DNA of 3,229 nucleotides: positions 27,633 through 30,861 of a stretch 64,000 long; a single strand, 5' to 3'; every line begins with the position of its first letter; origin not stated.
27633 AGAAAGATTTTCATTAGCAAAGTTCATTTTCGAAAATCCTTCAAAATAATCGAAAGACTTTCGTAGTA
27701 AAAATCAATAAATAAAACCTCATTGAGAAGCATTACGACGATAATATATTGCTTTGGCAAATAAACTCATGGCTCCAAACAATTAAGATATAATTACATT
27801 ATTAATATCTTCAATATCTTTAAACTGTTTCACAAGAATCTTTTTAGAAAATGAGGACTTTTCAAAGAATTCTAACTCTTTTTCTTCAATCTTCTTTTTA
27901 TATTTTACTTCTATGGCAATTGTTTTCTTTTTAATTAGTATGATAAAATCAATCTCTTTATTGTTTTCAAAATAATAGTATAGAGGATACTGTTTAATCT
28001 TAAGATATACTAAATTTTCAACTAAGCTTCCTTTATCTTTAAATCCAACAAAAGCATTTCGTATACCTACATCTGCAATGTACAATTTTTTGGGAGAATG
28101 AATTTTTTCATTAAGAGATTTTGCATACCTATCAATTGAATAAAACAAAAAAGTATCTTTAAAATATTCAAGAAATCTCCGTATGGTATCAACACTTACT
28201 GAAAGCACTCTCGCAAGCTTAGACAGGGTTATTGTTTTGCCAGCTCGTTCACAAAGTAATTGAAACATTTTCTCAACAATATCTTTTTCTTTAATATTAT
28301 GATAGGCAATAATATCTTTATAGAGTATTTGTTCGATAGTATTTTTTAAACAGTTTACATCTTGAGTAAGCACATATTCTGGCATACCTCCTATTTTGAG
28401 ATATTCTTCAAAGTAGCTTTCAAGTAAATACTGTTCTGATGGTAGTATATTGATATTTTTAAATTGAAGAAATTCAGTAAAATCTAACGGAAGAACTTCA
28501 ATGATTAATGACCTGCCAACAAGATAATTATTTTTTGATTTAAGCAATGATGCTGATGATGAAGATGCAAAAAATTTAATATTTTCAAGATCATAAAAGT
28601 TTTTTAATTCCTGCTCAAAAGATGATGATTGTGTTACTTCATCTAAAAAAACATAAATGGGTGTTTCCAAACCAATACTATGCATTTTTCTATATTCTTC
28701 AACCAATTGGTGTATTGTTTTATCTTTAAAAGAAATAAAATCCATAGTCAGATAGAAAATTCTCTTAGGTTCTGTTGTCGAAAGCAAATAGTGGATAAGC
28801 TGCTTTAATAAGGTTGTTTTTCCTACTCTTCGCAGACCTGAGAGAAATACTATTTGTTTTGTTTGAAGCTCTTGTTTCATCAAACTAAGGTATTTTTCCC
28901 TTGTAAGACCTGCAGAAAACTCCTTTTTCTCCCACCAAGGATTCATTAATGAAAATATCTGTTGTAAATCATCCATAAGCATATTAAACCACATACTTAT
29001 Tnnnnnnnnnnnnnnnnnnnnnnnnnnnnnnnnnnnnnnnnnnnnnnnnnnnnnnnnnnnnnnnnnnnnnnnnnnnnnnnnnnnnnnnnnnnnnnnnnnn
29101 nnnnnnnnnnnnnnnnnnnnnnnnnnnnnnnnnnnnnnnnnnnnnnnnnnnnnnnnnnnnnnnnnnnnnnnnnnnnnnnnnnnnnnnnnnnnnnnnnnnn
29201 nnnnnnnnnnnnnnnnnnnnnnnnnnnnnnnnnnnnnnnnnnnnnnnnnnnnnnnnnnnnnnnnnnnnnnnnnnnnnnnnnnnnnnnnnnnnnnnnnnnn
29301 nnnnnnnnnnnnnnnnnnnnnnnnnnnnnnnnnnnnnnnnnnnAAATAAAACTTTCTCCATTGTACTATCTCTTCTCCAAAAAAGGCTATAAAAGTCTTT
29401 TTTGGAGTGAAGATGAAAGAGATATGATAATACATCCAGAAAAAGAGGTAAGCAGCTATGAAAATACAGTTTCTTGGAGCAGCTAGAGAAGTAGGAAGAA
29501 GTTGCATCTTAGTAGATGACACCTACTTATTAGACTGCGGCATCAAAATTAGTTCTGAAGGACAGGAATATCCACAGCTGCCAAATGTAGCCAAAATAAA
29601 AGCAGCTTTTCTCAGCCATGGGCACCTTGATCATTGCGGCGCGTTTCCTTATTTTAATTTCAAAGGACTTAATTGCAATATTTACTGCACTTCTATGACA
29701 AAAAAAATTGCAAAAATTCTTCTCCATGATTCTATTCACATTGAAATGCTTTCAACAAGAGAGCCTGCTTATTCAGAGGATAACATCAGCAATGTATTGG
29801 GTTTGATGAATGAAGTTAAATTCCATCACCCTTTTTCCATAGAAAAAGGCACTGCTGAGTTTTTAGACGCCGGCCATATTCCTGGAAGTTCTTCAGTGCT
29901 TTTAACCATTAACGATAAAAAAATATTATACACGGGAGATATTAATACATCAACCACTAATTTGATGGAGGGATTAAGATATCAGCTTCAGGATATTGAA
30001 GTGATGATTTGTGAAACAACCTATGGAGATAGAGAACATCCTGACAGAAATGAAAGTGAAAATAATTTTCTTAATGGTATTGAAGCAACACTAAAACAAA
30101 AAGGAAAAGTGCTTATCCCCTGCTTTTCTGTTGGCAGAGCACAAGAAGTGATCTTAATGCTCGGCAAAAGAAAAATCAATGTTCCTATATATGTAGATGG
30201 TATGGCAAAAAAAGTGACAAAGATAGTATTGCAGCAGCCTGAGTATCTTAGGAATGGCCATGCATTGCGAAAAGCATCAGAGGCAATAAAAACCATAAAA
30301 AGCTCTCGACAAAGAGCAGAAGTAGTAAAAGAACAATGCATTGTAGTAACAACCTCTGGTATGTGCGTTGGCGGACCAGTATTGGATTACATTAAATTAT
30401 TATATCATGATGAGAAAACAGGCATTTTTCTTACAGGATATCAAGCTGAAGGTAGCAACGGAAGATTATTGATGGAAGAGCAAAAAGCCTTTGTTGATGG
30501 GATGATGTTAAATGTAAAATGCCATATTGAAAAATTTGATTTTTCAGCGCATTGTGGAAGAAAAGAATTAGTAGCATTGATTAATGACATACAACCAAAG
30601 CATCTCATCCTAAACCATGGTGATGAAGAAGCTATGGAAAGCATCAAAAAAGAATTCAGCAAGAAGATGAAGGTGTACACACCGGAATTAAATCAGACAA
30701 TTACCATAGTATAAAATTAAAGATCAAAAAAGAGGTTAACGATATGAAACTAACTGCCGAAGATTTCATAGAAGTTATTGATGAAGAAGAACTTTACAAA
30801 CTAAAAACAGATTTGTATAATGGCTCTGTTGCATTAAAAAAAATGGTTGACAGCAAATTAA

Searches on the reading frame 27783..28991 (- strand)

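Call 64: search_protein_families(library=pfam, proteins=[window:27783-28991:-], max_evalue=0.0001)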
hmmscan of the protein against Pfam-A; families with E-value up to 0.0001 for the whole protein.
window:27783-28991:- (402 aa): 4 families
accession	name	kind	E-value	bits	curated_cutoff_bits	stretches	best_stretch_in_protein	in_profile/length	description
PF13173.12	AAA_14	-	7.3e-29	100.8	27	1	45-175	2-129/129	AAA domain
PF13635.12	DUF4143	-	6.4e-27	94.7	28.1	1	225-364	2-159/160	Domain of unknown function (DUF4143)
PF01637.24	ATPase_2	-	6.3e-05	23.3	33.2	1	35-87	8-61/225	ATPase domain predominantly from Archaea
PF20720.3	nSTAND3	-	9.4e-05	22.6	27.2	0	37-74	9-47/155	Novel STAND NTPase 3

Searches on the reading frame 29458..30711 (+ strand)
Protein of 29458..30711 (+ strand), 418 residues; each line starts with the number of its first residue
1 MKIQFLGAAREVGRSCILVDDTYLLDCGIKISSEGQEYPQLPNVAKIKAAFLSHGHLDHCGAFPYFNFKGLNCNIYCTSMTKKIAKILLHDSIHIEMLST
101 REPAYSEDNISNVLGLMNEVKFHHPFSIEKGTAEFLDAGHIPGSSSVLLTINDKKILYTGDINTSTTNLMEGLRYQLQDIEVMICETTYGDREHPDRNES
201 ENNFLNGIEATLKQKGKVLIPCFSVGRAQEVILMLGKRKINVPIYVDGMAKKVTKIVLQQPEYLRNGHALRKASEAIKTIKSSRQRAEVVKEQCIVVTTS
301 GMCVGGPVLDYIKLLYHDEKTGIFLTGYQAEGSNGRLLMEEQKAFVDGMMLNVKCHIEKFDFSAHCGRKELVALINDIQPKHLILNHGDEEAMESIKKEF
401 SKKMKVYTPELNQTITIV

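Call 64: search_protein_families(library=pfam, proteins=[window:29458-30711:+], max_evalue=0.0001)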
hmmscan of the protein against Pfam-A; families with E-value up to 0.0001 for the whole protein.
window:29458-30711:+ (418 aa): 5 families
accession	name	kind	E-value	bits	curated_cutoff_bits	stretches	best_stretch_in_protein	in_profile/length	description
PF10996.14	Beta-Casp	-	1.7e-19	70.9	27.7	1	229-337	2-119/120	Beta-Casp domain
PF07521.17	RMMBL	-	2.2e-16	60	21.6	1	351-407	2-61/63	Zn-dependent metallo-hydrolase RNA specificity domain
PF16661.11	Lactamase_B_6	-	2e-12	47.3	27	1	23-174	9-174/193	Metallo-beta-lactamase superfamily domain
PF00753.33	Lactamase_B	-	5.8e-10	39.9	22.7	1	13-66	5-63/196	Metallo-beta-lactamase superfamily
PF12706.13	Lactamase_B_2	-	2.6e-09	37.4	27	1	23-193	3-171/200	Beta-lactamase superfamily domain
